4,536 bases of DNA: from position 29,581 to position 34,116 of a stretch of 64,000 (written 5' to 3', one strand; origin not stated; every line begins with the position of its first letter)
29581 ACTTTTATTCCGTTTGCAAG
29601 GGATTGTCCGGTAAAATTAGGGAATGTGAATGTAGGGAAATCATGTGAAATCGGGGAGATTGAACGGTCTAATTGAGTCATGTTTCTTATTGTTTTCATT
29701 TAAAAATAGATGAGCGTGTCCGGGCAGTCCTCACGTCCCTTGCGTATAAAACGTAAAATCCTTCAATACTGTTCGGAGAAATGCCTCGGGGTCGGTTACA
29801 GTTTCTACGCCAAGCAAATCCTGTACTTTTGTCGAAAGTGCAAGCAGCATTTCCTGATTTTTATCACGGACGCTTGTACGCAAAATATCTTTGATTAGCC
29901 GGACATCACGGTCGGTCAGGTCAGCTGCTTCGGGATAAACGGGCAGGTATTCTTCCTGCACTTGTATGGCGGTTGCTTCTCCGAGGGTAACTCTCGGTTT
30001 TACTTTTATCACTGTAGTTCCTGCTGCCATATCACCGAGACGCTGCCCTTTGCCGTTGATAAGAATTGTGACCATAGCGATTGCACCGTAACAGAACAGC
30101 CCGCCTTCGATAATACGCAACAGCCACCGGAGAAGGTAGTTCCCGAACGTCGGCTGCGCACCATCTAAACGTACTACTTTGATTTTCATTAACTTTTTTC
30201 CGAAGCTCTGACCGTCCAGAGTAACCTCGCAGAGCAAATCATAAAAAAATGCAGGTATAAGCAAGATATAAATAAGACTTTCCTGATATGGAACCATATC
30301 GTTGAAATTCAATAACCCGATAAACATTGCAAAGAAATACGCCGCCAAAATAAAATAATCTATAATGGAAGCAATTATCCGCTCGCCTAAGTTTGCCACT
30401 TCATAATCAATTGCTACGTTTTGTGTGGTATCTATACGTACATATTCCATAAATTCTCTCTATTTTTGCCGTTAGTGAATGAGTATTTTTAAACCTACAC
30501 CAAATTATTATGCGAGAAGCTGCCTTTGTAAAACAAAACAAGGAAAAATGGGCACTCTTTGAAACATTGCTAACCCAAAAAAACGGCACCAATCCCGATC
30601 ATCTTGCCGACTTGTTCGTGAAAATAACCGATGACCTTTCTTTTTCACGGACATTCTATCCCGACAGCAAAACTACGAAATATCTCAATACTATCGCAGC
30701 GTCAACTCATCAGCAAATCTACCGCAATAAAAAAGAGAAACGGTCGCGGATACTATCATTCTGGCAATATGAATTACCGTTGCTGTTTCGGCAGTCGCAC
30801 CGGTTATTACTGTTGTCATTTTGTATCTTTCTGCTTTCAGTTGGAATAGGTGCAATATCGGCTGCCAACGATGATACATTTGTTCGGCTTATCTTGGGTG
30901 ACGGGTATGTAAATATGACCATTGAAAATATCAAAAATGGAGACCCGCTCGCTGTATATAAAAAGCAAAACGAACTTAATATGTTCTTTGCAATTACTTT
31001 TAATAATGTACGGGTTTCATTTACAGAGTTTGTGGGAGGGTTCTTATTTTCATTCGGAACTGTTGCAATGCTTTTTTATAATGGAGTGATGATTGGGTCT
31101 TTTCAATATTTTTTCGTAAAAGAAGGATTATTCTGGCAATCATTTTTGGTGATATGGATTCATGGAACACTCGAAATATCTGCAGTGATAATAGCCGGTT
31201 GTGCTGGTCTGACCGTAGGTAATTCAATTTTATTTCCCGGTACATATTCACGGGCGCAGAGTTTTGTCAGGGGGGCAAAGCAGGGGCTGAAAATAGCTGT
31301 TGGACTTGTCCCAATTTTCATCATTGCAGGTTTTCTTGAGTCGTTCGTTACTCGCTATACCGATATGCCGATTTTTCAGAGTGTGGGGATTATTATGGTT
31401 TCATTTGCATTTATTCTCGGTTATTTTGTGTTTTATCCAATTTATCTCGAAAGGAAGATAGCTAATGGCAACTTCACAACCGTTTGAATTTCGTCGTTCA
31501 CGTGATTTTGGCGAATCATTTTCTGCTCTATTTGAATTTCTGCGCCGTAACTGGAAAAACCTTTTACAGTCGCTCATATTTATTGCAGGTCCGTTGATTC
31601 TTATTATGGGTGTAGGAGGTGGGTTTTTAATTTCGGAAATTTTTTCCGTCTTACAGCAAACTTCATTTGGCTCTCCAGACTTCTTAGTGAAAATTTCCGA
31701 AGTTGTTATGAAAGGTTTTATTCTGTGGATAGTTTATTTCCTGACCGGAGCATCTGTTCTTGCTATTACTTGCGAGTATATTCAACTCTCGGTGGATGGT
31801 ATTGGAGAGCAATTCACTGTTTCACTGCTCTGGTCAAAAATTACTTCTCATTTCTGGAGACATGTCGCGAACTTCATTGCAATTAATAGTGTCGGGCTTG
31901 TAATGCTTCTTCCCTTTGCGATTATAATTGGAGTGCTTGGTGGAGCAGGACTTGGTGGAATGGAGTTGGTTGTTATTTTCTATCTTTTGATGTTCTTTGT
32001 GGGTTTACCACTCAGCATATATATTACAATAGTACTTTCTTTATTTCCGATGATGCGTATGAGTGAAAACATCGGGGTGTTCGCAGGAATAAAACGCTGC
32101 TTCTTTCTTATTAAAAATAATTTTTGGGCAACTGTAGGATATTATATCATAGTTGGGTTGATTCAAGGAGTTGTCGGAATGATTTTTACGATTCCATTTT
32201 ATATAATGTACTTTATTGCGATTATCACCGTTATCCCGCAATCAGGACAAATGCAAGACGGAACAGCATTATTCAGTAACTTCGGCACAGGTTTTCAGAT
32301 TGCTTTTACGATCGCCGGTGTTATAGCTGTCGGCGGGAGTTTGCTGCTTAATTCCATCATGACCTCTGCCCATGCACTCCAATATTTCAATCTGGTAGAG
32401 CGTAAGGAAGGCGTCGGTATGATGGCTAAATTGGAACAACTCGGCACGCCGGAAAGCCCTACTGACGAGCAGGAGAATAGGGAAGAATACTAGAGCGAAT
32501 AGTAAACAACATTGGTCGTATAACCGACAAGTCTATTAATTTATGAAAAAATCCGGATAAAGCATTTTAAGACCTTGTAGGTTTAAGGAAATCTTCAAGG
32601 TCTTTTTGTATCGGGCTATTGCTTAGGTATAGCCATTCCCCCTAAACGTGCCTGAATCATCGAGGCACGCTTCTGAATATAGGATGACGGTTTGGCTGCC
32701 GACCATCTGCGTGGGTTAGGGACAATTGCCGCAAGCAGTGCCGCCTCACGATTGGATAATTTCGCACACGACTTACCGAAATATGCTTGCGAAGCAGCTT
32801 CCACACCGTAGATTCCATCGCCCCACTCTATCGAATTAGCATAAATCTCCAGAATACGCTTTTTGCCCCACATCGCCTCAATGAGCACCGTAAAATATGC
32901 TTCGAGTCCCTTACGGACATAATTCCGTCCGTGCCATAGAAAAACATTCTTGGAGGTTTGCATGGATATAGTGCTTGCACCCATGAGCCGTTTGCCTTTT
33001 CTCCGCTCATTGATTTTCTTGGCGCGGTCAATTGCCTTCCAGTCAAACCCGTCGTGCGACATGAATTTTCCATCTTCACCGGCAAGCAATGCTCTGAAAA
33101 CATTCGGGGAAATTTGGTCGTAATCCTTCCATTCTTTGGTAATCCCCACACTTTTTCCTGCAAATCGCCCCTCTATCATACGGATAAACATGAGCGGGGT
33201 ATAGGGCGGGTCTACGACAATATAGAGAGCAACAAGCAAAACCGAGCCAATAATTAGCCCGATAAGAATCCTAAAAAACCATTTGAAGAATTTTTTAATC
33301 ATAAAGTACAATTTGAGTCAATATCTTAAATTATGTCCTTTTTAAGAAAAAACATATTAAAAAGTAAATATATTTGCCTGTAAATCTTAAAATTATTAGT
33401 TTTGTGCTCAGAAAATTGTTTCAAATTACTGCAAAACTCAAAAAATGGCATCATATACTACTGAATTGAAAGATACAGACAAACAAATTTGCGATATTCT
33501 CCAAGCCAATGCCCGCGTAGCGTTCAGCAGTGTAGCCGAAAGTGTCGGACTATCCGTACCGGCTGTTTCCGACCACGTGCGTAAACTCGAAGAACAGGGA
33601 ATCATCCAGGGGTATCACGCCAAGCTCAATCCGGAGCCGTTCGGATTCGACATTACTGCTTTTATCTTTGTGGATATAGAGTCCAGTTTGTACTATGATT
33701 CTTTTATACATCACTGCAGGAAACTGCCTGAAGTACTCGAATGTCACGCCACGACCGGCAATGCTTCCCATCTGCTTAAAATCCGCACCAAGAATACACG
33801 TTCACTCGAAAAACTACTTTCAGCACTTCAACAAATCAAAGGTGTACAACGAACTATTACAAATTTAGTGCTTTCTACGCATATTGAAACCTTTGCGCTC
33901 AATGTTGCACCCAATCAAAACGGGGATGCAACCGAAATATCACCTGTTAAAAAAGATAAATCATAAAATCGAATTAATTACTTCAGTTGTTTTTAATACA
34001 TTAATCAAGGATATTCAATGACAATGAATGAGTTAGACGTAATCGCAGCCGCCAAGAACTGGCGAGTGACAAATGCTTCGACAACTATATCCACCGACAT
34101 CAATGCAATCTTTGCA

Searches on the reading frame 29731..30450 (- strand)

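Call 38: search_protein_families(library=pfam, proteins=[window:29731-30450:-], max_evalue=0.01)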
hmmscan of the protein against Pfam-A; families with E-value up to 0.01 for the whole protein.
window:29731-30450:- (239 aa): 1 family
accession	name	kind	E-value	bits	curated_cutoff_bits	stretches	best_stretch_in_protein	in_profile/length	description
PF06271.18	RDD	-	3.4e-21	76.4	24.1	1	18-144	1-137/137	RDD family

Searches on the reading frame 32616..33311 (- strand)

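Call 38: search_protein_families(library=pfam, proteins=[window:32616-33311:-], max_evalue=0.01)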
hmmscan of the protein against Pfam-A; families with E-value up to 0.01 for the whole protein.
window:32616-33311:- (231 aa): 1 family
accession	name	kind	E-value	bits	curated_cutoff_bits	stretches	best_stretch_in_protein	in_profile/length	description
PF00912.28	Transgly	-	7.7e-51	172.5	27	1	58-221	13-175/178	Transglycosylase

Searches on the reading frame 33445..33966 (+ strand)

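Call 38: search_protein_families(library=pfam, proteins=[window:33445-33966:+], max_evalue=0.01)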
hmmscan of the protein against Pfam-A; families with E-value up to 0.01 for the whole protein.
window:33445-33966:+ (173 aa): 7 families
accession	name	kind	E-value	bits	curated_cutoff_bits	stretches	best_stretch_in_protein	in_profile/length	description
PF01037.27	AsnC_trans_reg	-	1.1e-17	64.1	25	1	75-145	2-73/73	Lrp/AsnC ligand binding domain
PF13412.12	HTH_24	-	5.3e-13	48.7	21.9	1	9-55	2-48/48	Winged helix-turn-helix DNA-binding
PF13404.12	HTH_AsnC-type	-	2.6e-09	37.2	27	1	10-49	3-42/42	AsnC-type helix-turn-helix domain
PF01022.26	HTH_5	-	1.1e-05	25.7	22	1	27-55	18-46/47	Bacterial regulatory protein, arsR family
PF12840.13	HTH_20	-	0.00011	22.5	27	1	15-54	9-48/51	Helix-turn-helix domain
PF00126.33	HTH_1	-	0.00051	20.4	26.6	1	27-51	16-40/60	Bacterial regulatory helix-turn-helix protein, lysR family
PF01047.28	MarR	-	0.0041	17.4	24.6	1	28-55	21-48/59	MarR family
